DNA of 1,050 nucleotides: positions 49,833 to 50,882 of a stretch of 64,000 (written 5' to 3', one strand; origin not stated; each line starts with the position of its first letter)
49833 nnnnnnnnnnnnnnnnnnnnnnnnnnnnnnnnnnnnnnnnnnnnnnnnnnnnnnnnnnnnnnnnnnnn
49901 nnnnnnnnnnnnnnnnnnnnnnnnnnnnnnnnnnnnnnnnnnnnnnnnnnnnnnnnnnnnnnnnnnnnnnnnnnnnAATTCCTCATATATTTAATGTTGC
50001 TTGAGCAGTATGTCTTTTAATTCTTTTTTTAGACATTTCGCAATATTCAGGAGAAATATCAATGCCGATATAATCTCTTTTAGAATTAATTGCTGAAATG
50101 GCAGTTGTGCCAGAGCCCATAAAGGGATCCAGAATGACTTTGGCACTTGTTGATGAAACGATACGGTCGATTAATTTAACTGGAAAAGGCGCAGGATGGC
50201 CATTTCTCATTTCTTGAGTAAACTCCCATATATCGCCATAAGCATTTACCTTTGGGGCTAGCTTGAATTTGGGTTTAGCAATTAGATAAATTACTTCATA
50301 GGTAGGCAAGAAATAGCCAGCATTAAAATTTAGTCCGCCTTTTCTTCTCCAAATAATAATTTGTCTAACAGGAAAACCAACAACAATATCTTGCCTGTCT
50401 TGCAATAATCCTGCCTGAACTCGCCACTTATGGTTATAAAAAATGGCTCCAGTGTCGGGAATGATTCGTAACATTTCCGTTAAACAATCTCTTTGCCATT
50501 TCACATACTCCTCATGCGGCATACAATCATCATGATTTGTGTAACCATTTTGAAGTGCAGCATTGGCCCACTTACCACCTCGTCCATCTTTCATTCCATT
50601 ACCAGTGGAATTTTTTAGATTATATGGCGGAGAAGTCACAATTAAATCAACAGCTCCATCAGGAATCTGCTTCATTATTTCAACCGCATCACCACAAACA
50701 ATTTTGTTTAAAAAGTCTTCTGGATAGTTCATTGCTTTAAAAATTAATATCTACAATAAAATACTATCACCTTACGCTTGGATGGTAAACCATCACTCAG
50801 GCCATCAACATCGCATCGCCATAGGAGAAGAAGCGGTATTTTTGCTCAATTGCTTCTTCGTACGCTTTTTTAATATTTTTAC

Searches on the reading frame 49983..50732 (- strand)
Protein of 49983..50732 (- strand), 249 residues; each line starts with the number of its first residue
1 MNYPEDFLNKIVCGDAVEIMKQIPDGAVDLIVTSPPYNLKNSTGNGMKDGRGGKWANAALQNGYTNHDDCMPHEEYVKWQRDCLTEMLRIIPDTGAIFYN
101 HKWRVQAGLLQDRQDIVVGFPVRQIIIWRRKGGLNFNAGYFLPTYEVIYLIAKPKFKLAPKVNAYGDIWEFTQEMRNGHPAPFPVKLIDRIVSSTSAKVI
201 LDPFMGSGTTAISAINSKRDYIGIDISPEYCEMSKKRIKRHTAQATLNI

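Call 3: search_protein_families(library=pfam, proteins=[window:49983-50732:-], max_evalue=0.01)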
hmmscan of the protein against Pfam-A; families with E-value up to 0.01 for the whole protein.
window:49983-50732:- (249 aa): 8 families
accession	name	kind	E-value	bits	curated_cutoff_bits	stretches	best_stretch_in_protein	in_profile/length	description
PF01555.25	N6_N4_Mtase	-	3.3e-40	138.8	26.7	1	28-236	1-221/221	DNA methylase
PF02086.21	MethyltransfD12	-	0.00011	22.5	22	1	186-242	10-66/253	D12 class N6 adenine-specific DNA methyltransferase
PF01170.24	UPF0020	-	0.00038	20.7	22.3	0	196-235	28-66/197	RMKL-like, methyltransferase domain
PF13649.12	Methyltransf_25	-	0.0012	19.9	27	1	200-245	1-48/97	Methyltransferase domain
PF09445.16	Methyltransf_15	-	0.0014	18.7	22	0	198-239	2-43/165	RNA cap guanine-N2 methyltransferase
PF13847.12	Methyltransf_31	-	0.0023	18.1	27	1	195-242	2-52/145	Methyltransferase domain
PF08241.18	Methyltransf_11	-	0.0068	17.5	21.2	0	206-242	6-42/95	Methyltransferase domain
PF02384.22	N6_Mtase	-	0.009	15.8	20.4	0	11-49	109-146/311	N-6 DNA Methylase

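Call 4: search_protein_families(library=padloc, proteins=[window:49983-50732:-], max_evalue=0.01)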
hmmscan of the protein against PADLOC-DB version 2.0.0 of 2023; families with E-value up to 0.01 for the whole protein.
window:49983-50732:- (249 aa): 76 families (the best 25 are shown)
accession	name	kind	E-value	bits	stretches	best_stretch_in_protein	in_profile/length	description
PDLC03305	MTase_II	-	3.1e-123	410.7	1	5-239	9-243/513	Type II methyltransferase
PDLC03371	MTase_II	-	4.4e-41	139.1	1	5-243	7-257/260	Type II methyltransferase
PDLC03353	MTase_II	-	2.6e-37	126.8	1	8-243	9-255/260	Type II methyltransferase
PDLC03299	MTase_II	-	1.3e-33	114.8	2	165-240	177-259/296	Type II methyltransferase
PDLC03350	MTase_II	-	4.8e-33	112.9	2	167-244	220-301/312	Type II methyltransferase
PDLC03387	MTase_II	-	2.5e-31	106.9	2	165-241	199-278/289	Type II methyltransferase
PDLC03230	MTase_II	-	1.2e-25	88.6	3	163-235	200-279/360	Type II methyltransferase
PDLC03216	MTase_II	-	1.4e-25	88.1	2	177-243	192-260/364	Type II methyltransferase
PDLC03295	MTase_II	-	2.6e-24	84.2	2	173-241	198-269/292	Type II methyltransferase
PDLC03320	MTase_II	-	4.2e-24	83.2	2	174-245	208-281/289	Type II methyltransferase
PDLC03738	oMTase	-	1.5e-23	81.1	2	5-146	17-150/376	orphan methyltransferase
PDLC03228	MTase_II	-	8.2e-23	79.4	2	78-244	49-211/227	Type II methyltransferase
PDLC03265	MTase_II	-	9.8e-22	75.8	2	156-239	243-329/333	Type II methyltransferase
PDLC03238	MTase_II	-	7.8e-20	69.3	2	156-241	276-366/428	Type II methyltransferase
PDLC03339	MTase_II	-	1.2e-19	68.3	2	175-240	206-273/399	Type II methyltransferase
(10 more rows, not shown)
